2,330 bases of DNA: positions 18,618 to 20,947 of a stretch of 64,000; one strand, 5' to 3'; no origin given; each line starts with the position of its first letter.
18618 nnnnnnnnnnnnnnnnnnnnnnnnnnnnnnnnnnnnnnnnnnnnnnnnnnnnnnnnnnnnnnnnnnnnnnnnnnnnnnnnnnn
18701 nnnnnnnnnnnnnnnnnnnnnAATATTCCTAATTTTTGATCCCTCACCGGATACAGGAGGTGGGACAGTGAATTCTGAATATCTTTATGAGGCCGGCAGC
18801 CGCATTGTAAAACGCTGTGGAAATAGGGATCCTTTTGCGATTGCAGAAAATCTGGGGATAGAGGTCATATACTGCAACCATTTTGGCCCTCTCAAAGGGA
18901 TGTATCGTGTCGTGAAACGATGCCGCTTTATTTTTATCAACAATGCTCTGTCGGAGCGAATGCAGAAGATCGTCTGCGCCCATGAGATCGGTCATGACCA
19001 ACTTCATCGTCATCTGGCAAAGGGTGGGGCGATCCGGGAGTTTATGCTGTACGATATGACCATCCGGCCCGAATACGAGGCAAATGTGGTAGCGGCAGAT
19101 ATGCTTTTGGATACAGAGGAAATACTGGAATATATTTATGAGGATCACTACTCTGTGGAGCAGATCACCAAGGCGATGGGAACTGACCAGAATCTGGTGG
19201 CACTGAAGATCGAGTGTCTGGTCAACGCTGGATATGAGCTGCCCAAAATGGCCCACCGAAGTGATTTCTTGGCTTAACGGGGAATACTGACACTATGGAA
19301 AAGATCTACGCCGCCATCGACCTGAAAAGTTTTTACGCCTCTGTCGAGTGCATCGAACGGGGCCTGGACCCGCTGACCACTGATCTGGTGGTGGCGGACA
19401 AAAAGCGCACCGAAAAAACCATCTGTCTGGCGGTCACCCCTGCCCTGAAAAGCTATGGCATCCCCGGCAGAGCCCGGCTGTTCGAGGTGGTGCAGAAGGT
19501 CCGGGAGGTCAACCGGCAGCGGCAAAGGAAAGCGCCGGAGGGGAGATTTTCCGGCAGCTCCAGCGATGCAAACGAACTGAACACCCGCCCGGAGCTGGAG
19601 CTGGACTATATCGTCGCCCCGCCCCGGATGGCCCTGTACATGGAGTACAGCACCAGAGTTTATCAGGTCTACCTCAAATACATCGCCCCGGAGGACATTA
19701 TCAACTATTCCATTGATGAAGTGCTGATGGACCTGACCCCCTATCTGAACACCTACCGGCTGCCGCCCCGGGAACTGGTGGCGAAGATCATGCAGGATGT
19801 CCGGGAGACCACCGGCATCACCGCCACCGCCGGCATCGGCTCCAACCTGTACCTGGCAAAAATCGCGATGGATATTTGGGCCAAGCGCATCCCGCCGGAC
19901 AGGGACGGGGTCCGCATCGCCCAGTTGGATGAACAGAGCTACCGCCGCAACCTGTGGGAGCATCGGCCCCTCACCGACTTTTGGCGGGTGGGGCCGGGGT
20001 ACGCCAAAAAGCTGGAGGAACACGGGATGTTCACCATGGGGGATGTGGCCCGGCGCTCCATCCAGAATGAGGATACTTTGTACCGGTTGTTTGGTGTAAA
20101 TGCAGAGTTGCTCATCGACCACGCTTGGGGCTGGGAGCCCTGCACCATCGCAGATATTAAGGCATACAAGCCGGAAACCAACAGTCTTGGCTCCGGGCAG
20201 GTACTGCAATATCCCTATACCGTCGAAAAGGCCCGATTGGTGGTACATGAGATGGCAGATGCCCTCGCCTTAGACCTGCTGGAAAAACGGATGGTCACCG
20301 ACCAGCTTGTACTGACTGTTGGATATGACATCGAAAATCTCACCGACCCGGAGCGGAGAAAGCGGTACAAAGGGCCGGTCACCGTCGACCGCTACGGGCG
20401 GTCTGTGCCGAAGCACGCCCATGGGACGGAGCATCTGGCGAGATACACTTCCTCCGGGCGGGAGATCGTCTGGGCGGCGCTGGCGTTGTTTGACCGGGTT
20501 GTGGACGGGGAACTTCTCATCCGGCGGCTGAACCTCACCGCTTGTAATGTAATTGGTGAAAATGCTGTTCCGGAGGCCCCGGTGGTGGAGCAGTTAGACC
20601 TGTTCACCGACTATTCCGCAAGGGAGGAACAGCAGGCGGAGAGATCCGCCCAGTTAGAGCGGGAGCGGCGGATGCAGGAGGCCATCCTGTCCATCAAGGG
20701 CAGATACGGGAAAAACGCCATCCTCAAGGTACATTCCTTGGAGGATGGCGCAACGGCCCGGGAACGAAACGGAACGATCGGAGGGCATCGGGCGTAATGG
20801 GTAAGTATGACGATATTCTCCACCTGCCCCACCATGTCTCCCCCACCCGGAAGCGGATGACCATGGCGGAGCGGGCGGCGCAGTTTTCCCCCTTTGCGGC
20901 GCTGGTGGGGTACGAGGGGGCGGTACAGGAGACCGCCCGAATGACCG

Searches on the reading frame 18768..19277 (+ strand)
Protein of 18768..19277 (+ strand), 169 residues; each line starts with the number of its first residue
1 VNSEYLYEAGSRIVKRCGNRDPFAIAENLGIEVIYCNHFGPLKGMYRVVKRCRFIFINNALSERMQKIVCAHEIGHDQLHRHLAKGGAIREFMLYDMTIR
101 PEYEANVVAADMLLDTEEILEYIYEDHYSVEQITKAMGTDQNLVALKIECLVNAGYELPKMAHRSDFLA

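Call 7: search_protein_families(library=pfam, proteins=[window:18768-19277:+])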
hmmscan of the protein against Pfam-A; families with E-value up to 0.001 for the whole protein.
window:18768-19277:+ (169 aa): 1 family
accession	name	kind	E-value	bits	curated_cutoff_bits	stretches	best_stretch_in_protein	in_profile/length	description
PF06114.19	Peptidase_M78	-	3.4e-12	46.7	22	1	26-136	1-110/123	IrrE N-terminal-like domain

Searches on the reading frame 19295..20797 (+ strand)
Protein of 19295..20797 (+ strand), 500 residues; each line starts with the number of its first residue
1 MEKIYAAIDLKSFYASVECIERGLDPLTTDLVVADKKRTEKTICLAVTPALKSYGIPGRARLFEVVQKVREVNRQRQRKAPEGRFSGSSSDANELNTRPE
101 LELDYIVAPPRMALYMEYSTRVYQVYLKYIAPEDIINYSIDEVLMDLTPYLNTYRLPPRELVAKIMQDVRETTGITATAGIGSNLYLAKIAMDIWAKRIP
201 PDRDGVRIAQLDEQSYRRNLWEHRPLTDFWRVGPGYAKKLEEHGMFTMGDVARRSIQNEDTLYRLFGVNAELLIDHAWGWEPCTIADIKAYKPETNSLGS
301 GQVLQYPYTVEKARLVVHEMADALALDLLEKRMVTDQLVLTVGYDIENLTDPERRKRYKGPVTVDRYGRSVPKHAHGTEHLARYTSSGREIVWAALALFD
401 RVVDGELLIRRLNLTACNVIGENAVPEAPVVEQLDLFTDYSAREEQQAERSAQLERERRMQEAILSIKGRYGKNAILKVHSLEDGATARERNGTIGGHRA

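Call 7: search_protein_families(library=pfam, proteins=[window:19295-20797:+])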
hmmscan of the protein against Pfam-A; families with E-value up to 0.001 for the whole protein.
window:19295-20797:+ (500 aa): 3 families
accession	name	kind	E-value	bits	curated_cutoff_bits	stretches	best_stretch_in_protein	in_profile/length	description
PF00817.25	IMS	-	3.6e-26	92.3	23.2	1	8-193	1-148/148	impB/mucB/samB family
PF11799.13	IMS_C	-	3.8e-09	37.4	20.7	1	296-427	2-102/109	impB/mucB/samB family C-terminal domain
PF11798.14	IMS_HHH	-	0.00032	21.2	24.4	1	214-244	2-31/32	IMS family HHH motif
